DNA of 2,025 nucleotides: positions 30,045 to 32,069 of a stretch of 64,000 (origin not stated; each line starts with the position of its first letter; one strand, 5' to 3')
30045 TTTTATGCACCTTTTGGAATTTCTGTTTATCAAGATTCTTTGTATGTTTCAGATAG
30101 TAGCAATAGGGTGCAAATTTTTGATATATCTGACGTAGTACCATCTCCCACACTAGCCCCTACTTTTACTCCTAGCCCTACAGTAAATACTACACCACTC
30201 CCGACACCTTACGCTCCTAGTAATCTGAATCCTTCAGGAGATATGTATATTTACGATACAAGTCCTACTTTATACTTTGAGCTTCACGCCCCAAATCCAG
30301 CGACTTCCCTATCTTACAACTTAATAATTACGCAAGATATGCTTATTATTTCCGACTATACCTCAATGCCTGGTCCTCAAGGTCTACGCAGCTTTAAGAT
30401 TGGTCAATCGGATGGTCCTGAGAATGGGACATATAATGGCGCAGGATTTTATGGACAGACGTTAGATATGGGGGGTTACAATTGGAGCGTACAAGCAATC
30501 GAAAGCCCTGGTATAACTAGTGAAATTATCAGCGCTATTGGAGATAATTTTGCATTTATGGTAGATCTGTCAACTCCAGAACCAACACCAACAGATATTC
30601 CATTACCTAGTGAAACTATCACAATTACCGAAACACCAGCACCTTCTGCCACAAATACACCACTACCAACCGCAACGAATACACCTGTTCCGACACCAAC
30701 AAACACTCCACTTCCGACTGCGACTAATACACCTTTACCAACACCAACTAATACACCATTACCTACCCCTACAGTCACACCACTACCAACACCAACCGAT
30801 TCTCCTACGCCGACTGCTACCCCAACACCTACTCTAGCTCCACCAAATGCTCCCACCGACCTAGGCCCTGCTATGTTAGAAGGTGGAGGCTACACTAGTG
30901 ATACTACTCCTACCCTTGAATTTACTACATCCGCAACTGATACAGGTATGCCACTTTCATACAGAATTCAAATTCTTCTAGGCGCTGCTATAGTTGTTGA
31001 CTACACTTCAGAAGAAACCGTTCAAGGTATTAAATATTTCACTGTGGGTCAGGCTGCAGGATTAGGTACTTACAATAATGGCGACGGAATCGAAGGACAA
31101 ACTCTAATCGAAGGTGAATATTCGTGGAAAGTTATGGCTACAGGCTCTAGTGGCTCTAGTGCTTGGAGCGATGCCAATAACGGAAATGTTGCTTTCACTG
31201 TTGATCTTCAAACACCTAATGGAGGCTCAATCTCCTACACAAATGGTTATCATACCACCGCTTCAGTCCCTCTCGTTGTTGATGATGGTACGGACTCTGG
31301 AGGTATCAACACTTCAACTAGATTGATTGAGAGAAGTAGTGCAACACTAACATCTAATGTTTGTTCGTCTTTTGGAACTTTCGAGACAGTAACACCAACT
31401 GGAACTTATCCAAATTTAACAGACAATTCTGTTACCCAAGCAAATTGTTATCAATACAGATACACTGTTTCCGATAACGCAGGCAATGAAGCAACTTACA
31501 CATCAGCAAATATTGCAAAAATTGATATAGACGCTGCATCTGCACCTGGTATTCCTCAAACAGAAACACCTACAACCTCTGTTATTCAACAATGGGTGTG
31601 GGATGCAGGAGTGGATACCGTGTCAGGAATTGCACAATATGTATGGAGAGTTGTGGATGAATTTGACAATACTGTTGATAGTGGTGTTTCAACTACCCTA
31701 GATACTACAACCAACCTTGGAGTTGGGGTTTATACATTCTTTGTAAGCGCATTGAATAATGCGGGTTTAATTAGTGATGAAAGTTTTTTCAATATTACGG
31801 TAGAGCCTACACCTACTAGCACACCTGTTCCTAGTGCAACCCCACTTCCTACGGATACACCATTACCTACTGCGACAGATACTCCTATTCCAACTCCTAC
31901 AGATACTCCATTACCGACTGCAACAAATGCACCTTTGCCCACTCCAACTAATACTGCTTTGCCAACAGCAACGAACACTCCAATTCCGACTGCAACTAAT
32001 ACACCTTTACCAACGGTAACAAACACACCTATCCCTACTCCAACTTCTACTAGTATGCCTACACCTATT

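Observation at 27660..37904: Paralogous giant envelope proteins with a receiver-domain head, a shared C-terminal membrane module and completely swapped ectodomains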

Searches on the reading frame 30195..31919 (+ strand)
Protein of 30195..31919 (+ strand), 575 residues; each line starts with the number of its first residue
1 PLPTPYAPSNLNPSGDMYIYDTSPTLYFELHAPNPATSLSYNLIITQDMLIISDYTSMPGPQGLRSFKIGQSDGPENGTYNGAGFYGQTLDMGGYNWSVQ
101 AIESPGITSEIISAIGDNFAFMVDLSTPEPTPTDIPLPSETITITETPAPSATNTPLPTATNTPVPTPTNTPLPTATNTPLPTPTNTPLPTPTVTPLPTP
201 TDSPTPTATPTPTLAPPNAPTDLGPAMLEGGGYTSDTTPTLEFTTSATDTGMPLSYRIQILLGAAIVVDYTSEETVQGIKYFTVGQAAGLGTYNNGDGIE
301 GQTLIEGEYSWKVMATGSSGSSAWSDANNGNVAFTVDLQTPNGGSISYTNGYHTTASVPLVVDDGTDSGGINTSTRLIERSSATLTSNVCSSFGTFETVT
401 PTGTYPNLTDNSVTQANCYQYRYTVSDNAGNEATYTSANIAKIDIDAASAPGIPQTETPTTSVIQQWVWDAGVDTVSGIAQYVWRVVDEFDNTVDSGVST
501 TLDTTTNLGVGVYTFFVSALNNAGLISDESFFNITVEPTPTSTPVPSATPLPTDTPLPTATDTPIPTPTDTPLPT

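Call 80: search_solved_structures(query=window:30195-31919:+, max_evalue=0.01)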
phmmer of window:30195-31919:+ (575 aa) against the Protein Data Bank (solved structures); distinct sequences matched with E-value up to 0.01: 1.
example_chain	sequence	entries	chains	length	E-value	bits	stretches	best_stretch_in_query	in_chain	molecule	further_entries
8zvk_A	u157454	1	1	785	2.7e-05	26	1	148-212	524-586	AaBgIC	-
